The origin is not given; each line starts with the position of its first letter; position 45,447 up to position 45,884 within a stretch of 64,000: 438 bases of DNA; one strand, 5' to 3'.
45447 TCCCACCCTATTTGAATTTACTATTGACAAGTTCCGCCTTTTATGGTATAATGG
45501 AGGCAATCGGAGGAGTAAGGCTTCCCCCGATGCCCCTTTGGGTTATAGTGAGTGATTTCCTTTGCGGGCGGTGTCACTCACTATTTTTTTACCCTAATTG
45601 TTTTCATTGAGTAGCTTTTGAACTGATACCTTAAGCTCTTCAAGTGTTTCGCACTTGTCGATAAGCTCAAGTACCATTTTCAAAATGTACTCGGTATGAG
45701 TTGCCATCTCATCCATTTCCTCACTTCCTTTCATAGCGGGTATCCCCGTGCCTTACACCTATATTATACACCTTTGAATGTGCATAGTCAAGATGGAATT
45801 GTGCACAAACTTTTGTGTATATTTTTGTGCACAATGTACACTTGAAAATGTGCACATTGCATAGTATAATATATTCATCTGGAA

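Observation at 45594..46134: Self-contained mini genetic switch (XRE + 40-aa protein) with palindromic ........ operators inside the head module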

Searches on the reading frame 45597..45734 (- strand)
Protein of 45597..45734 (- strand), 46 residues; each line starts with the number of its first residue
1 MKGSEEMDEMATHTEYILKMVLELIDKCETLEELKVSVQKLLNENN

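Call 5: search_protein_families(library=pfam, proteins=[window:45597-45734:-], max_evalue=0.1)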
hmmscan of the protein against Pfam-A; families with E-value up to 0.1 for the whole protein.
window:45597-45734:- (46 aa): 0 families

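Call 26: find_homologous_proteins(query=window:45597-45734:-, max_evalue=0.01)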
Query window:45597-45734:- (46 aa): 15 proteins with E <= 0.01 among 15 candidates.
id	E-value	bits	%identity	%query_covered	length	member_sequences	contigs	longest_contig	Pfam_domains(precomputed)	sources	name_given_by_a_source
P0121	1.2e-18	81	96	98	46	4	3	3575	-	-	-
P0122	2.7e-16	74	87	98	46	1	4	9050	-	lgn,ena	-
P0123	1.3e-14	69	82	96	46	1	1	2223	-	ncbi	-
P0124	1.0e-13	66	78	98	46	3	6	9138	-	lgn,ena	-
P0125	1.1e-13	66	81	93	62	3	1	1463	-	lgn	-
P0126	1.2e-12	63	70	96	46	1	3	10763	-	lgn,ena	-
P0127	2.2e-11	59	79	85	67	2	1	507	-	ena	-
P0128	1.8e-10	57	72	98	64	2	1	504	-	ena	-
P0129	2.2e-10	56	73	89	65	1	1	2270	-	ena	-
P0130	3.6e-10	56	74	85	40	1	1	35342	-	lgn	-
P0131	6.4e-10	55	78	80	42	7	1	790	-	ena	-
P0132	7.0e-10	55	81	80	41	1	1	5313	-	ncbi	-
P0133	7.7e-10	55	67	93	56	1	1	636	-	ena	-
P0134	1.1e-8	51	80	76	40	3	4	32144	-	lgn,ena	-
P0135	2.8e-8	50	80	76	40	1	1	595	-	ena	-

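Call 27: search_protein_families(library=phrogs, proteins=[window:45597-45734:-], max_evalue=0.01)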
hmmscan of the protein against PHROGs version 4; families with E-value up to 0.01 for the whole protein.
window:45597-45734:- (46 aa): 1 family
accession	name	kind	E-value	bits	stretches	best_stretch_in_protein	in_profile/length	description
phrog_20085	-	unknown function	0.0089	17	0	10-39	1-30/65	-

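Call 28: find_encoding_contigs(protein=P0130, flank=6000, max_places=3)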
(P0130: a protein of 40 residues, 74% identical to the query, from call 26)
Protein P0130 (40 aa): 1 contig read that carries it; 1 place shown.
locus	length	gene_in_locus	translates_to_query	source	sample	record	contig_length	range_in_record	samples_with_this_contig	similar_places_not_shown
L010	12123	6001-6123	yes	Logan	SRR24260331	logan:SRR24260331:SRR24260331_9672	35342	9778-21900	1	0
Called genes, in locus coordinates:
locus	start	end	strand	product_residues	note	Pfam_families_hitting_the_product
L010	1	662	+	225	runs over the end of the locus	PF02195:ParB_N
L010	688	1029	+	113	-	-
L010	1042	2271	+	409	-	PF01507:PAPS_reduct (weak), PF11922:DUF3440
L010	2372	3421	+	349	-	PF01555:N6_N4_Mtase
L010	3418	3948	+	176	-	-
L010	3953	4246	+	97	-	-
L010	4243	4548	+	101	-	-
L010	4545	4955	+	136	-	-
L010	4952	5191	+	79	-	PF13560:HTH_31, PF12844:HTH_19 (weak), PF01381:HTH_3, PF13413:HTH_25 (weak)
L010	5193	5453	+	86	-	-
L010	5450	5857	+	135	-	PF08281:Sigma70_r4_2, PF04545:Sigma70_r4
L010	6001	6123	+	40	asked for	-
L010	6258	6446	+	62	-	-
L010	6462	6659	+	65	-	-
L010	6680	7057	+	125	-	-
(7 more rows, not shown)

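Call 29: find_encoding_contigs(protein=P0134, flank=6000, max_places=4)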
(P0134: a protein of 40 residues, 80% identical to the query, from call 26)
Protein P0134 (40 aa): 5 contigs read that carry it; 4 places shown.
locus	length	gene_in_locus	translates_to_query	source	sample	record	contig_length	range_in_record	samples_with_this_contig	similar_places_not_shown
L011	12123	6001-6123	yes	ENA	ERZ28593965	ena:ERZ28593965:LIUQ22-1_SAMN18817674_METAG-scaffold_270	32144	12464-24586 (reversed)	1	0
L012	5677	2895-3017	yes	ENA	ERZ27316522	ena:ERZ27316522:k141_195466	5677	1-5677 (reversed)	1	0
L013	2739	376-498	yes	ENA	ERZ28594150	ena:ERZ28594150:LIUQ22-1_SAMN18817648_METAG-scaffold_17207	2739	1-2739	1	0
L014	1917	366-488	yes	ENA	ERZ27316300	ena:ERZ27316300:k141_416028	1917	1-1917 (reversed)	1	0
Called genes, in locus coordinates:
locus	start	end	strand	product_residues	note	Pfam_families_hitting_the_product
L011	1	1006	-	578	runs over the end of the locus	PF21300:LbR_Ice_bind (weak)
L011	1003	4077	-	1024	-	PF13306:LRR_5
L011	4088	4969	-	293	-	PF24175:SU10_adaptor (weak)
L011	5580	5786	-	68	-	PF13443:HTH_26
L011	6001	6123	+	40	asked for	-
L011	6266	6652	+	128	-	-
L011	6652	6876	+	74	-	-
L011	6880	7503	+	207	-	PF06378:SSAP_Sak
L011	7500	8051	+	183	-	-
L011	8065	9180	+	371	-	PF12323:HTH_OrfB_IS605, PF01385:OrfB_IS605, PF07282:Cas12f1-like_TNB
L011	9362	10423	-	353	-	-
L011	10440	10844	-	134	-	-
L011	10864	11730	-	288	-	-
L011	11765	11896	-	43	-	-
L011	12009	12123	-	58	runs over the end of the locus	-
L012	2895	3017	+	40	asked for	-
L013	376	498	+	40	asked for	-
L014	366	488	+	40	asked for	-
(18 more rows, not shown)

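Call 30: find_encoding_contigs(protein=P0126, flank=6000, max_places=3)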
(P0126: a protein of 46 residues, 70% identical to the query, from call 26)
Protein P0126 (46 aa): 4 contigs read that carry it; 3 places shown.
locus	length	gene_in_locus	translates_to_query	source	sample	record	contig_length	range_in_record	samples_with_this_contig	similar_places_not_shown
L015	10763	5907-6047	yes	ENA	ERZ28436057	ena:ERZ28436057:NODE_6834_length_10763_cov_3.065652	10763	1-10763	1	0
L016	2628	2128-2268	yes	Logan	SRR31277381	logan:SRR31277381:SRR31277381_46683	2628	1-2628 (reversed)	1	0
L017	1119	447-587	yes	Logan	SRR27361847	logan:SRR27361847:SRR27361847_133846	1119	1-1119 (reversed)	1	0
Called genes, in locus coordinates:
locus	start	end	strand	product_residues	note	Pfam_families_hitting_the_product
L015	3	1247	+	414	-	?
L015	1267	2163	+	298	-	PF13306:LRR_5, PF13855:LRR_8 (faint), PF13306:LRR_5 (weak)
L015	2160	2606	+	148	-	-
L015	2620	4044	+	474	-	PF12957:DUF3846, PF06114:Peptidase_M78 (weak)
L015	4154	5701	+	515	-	-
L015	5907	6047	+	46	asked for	-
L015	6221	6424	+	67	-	PF01381:HTH_3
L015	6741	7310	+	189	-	PF00239:Resolvase, PF02796:HTH_7 (weak)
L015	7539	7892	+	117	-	PF21983:NikA-like, PF05713:MobC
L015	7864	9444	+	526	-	PF03432:Relaxase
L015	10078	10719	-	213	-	PF02661:Fic (weak)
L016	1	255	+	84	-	?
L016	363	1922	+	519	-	-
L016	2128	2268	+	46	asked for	-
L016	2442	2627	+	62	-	?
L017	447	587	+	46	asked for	-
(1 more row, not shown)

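Call 35: find_encoding_contigs(protein=P0124, flank=6000, max_places=4)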
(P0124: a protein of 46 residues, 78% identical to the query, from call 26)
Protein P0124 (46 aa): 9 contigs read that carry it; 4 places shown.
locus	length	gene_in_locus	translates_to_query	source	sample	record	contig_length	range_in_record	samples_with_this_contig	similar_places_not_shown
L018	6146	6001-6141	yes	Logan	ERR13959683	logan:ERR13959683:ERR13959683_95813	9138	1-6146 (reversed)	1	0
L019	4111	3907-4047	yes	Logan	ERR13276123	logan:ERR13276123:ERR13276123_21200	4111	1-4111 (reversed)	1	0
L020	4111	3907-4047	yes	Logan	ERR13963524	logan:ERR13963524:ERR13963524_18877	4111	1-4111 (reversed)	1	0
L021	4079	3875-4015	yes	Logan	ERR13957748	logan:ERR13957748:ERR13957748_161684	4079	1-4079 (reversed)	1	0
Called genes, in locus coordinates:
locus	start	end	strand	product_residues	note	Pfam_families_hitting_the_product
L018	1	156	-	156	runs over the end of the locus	PF14550:Peptidase_S78_2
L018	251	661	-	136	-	-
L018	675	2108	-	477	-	PF04233:Phage_Mu_F, PF14436:EndoU_bacteria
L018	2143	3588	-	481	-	PF06074:Portal_Mu, PF21919:P23-45_portal_barrel (weak)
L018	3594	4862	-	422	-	PF03237:Terminase_6N, PF04466:Terminase_3, PF17288:Terminase_3C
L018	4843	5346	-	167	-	-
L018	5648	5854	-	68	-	PF01381:HTH_3 (weak), PF13443:HTH_26 (weak)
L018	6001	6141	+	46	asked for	-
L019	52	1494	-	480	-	PF06074:Portal_Mu, PF21919:P23-45_portal_barrel (weak)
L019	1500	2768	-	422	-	PF03237:Terminase_6N, PF04466:Terminase_3, PF17288:Terminase_3C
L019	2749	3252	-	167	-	-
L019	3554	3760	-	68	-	PF01381:HTH_3 (weak), PF13443:HTH_26 (weak)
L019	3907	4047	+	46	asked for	-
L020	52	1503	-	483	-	PF06074:Portal_Mu, PF21919:P23-45_portal_barrel (weak)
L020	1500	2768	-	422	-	PF03237:Terminase_6N, PF04466:Terminase_3, PF17288:Terminase_3C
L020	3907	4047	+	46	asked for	-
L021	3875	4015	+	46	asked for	-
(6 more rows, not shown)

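Call 36: find_encoding_contigs(protein=P0122, flank=6000, max_places=4)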
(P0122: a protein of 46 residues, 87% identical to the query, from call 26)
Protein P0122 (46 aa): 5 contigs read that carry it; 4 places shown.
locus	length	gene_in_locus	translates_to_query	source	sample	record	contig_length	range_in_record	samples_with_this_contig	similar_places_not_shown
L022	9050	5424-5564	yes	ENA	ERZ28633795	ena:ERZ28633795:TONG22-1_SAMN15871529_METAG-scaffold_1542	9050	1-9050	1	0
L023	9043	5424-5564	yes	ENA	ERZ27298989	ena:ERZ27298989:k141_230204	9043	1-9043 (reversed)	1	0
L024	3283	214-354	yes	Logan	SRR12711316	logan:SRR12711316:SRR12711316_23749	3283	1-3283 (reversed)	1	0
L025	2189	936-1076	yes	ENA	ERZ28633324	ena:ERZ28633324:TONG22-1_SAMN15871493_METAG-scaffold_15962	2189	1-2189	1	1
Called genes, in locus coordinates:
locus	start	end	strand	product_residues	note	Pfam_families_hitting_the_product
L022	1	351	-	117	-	?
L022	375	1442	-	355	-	PF03864:Phage_cap_E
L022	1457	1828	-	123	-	-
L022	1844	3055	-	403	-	PF00574:CLP_protease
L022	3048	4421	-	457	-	PF05136:Phage_portal_2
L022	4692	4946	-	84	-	-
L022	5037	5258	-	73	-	PF13443:HTH_26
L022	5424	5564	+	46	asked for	-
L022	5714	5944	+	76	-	-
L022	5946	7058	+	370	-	PF12323:HTH_OrfB_IS605, PF01385:OrfB_IS605, PF07282:Cas12f1-like_TNB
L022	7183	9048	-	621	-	?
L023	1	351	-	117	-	?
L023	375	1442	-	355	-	PF03864:Phage_cap_E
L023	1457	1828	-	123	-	-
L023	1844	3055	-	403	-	PF00574:CLP_protease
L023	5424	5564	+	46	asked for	-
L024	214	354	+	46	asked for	-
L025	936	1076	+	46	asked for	-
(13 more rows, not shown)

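Call 37: find_encoding_contigs(protein=P0132, flank=6000, max_places=3)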
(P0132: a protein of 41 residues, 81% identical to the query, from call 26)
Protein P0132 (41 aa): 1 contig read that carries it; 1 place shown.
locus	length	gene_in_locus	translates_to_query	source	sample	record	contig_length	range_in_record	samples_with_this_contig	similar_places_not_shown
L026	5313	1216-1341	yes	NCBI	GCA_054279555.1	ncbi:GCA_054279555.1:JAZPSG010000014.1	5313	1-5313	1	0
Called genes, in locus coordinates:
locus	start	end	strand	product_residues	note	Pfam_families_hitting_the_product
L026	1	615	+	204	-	?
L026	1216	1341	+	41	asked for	-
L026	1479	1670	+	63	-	-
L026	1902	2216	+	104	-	PF05336:rhaM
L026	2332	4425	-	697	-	-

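Call 51: search_solved_structures(query=A3, max_evalue=10, show_alignments=2)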
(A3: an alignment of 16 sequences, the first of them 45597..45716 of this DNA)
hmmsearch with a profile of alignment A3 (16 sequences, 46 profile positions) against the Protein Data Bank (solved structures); distinct sequences matched with E-value up to 10: 3.
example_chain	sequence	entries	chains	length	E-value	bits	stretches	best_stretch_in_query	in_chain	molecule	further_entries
8fjg_A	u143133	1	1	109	0.0047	19.6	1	27-45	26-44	H12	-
9r00_A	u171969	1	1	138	0.68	12.7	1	15-42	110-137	NTF2_HH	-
8qae_A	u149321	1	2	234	3.1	10.6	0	27-40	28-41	sc-apCC-6-SLLA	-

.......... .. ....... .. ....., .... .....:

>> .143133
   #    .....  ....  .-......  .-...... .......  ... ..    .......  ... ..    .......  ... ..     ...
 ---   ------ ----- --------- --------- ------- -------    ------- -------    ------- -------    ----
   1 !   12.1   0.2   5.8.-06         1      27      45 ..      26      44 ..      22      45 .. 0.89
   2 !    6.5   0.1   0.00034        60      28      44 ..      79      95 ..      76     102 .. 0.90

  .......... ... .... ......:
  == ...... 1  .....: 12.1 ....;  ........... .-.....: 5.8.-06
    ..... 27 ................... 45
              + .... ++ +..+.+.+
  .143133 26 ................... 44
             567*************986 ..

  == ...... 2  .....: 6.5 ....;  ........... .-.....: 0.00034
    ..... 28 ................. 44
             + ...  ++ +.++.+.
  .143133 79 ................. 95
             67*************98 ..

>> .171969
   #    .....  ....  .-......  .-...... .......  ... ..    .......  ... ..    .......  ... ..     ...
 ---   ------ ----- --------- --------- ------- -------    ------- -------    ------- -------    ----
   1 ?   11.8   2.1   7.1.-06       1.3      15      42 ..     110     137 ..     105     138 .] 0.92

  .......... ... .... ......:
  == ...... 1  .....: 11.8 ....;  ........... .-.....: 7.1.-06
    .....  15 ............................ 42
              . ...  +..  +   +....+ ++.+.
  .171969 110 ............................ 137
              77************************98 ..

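Call 55: find_related_loci(query=A3, collection=viral_contigs, flank=5000)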
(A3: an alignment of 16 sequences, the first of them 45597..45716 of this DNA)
Query A3 (40 aa) in viral_contigs; peptide patterns used: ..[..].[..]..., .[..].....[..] (x = any residue, [..] = any of these).
167 stretches matched a pattern; 96 encode a relative of the query (tblastn E <= 1e-3); the best 80 are kept; 80 distinct loci.
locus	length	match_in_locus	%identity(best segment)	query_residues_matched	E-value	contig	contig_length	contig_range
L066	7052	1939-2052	74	1-38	1e-14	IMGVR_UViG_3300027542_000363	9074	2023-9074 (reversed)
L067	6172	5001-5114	74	1-38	1e-14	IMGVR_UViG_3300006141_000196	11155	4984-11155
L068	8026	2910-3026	72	1-39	2e-14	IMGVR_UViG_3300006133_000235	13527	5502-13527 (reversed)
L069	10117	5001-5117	72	1-39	2e-14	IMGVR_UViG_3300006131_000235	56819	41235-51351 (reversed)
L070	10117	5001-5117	72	1-39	2e-14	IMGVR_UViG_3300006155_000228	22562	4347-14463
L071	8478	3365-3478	71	1-38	3e-14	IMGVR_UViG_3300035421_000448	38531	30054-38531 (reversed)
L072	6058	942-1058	69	1-39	5e-14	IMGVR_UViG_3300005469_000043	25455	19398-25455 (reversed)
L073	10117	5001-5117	67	1-39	1e-13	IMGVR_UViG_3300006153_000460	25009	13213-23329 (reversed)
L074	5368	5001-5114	68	1-38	5e-13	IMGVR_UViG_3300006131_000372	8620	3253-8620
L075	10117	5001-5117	67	1-39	1e-12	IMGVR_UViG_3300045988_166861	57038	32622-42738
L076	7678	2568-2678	58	1-38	4e-9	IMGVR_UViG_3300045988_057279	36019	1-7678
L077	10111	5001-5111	61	1-38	7e-9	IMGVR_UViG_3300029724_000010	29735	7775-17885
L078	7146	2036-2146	61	1-38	7e-9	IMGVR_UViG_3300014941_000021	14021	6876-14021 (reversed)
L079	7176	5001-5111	61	1-38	7e-9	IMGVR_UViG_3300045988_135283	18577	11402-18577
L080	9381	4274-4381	57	1-37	6e-9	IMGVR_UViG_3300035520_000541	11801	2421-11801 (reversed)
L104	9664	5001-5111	58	1-38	4e-8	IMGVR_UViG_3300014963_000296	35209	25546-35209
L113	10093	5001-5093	61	8-38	5e-8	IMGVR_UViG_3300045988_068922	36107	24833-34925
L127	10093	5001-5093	61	8-38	5e-8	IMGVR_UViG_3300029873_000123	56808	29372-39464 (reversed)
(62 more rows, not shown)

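Call 56: find_related_loci(query=A3, collection=metagenome_contigs, flank=5000)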
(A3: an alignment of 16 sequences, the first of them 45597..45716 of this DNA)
Query A3 (40 aa) in metagenome_contigs; peptide patterns used: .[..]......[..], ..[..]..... (x = any residue, [..] = any of these).
322 stretches matched a pattern; 184 encode a relative of the query (tblastn E <= 1e-3); the best 80 are kept; 80 distinct loci.
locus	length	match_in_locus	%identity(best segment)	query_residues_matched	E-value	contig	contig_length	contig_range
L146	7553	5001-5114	74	1-38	1e-14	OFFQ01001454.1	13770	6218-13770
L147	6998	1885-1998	74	1-38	1e-14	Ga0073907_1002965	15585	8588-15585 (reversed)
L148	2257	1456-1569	74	1-38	1e-14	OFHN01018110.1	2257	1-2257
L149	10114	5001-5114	71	1-38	3e-14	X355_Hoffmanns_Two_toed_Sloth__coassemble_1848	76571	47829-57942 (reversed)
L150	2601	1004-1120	69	1-39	3e-14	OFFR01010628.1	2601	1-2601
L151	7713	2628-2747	68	1-40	3e-14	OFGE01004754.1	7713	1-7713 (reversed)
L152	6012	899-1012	71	1-38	3e-14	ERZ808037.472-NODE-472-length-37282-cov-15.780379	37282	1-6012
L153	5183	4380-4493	74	1-38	3e-14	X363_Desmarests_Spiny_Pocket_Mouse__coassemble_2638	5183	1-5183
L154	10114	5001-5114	71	1-38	3e-14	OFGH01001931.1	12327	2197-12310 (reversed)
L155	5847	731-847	69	1-39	4e-14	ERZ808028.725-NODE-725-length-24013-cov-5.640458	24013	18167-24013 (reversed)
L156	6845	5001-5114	71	1-38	3e-14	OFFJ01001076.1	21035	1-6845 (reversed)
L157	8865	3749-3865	69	1-39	4e-14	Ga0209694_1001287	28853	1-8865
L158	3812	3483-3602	68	1-40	5e-14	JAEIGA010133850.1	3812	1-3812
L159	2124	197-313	69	1-39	7e-14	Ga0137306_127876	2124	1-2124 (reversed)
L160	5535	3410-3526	69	1-39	7e-14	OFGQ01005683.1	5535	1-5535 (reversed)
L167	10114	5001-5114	71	1-38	1e-13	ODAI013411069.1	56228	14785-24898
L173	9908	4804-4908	67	1-36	3e-9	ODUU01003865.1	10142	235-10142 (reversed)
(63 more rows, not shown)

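Call 62: search_protein_families(library=pfam, proteins=[L011:6266-6649:+, L167:5252-5794:+, L070:5252-6181:+, L149:5248-5874:+, L173:5050-5967:+, L076:3886-5625:+, L104:5194-5607:+, L104:5610-6422:+, L127:5223-5792:+, L113:5223-5816:+], max_evalue=0.01)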
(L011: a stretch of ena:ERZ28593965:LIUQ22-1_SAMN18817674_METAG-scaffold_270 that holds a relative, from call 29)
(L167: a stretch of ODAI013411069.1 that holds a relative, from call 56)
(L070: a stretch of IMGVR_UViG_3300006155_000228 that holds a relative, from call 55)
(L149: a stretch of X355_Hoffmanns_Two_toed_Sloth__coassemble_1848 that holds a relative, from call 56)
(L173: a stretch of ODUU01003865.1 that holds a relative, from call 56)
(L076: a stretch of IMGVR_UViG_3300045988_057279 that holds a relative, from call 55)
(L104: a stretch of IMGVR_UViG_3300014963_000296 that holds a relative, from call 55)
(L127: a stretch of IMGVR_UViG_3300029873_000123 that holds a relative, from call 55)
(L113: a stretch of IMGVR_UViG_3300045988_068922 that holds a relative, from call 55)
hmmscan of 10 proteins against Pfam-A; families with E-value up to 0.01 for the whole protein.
L011:6266-6649:+ (128 aa): 0 families

L167:5252-5794:+ (181 aa): 0 families

L070:5252-6181:+ (310 aa): 1 family
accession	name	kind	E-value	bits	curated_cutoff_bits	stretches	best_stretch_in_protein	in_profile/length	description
PF12224.13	Amidoligase_2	-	3.7e-68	230.5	22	1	7-246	2-244/245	Putative amidoligase enzyme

L149:5248-5874:+ (209 aa): 1 family
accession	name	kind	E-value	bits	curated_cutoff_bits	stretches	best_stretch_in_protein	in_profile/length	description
PF08581.15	Tup_N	-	0.0025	18.6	28.7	1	46-91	31-75/77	Tup N-terminal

L173:5050-5967:+ (306 aa): 1 family
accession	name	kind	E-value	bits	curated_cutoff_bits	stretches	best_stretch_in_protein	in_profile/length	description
PF12224.13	Amidoligase_2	-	1.2e-64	218.9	22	1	7-246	2-244/245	Putative amidoligase enzyme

L076:3886-5625:+ (580 aa): 2 families
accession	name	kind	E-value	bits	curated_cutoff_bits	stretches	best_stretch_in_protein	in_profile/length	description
PF20441.4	TerL_nuclease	-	1.6e-33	116.5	24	1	269-566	3-279/286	Terminase large subunit, endonuclease domain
PF03354.21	TerL_ATPase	-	1.8e-31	109.7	23.7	1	84-257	2-178/178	Terminase large subunit, ATPase domain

L104:5194-5607:+ (138 aa): 0 families

L104:5610-6422:+ (271 aa): 2 families
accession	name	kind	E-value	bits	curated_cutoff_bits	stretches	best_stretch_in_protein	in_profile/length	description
PF00239.26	Resolvase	-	3.6e-42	144.3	23.3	1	3-151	1-144/145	Resolvase, N terminal domain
PF07508.19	Recombinase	-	4.3e-12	46.6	21.1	1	172-259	1-102/102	Recombinase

L127:5223-5792:+ (190 aa): 0 families

L113:5223-5816:+ (198 aa): 2 families
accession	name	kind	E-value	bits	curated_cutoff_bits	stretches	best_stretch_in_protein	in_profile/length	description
PF14362.11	DUF4407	-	0.00038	20.3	31.3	1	42-92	173-228/297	Domain of unknown function (DUF4407)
PF08581.15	Tup_N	-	0.0024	18.6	28.7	1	41-91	26-75/77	Tup N-terminal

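Call 82: predict_structure(alignment_id=A3)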
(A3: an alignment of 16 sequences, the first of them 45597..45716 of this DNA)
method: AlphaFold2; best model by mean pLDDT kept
length: 40 residues; sequences in the alignment: 16
mean_pLDDT: 87.0   pTM: 0.54
mean pLDDT of the five models: 87.0, 86.3, 86.0, 81.7, 78.8
residues with pLDDT >= 90: 26; 70-90: 7; 50-70: 7; < 50: 0
segments of 3 or more residues with pLDDT < 50: none
pLDDT, mean of each block of 10 residues (from residue 1): 75 93 96 84
secondary structure, 60 per line:
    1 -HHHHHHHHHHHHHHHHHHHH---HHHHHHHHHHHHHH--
elements in order: H2-21 H25-38
